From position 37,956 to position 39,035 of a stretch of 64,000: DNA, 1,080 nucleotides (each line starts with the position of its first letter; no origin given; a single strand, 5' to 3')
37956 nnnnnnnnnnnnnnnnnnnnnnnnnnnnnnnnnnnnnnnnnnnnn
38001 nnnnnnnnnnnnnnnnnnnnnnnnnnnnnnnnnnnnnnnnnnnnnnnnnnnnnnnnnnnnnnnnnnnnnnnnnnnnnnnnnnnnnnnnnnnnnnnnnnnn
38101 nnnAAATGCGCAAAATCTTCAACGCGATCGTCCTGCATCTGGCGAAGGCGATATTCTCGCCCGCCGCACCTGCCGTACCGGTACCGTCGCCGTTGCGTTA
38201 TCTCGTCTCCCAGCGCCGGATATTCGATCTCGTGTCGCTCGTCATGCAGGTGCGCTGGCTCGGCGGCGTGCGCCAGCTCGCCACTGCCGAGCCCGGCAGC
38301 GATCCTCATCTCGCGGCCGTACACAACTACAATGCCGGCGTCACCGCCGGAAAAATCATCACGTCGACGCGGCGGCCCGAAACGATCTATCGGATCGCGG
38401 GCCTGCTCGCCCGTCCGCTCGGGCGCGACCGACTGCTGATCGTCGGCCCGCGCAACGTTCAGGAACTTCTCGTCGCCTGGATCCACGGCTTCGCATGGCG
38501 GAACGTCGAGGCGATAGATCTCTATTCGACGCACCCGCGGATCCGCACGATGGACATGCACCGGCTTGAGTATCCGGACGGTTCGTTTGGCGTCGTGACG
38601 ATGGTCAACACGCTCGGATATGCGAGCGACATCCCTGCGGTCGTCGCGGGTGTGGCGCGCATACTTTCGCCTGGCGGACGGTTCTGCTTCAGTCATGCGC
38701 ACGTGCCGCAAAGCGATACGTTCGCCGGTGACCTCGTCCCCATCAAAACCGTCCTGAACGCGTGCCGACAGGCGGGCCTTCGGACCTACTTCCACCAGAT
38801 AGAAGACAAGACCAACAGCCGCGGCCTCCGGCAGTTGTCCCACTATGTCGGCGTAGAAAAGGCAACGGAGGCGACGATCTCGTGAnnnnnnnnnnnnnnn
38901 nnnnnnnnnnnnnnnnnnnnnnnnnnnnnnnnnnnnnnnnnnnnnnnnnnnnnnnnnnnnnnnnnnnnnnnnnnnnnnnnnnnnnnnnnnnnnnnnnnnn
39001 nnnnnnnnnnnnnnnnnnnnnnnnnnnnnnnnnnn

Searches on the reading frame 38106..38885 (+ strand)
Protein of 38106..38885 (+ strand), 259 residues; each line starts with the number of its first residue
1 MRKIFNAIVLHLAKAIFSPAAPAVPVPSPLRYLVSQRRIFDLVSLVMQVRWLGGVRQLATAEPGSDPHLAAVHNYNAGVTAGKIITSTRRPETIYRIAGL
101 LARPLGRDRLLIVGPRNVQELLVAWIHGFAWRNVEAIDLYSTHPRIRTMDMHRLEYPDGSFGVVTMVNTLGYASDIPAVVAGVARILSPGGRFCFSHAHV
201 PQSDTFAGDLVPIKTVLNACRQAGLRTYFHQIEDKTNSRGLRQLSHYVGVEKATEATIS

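Call 38: search_protein_families(library=pfam, proteins=[window:38106-38885:+], max_evalue=0.00001)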
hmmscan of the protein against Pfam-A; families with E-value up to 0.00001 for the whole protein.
window:38106-38885:+ (259 aa): 1 family
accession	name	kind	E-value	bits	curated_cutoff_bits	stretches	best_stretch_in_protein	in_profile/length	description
PF08241.18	Methyltransf_11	-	2.7e-08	34.8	21.2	1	144-195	44-95/95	Methyltransferase domain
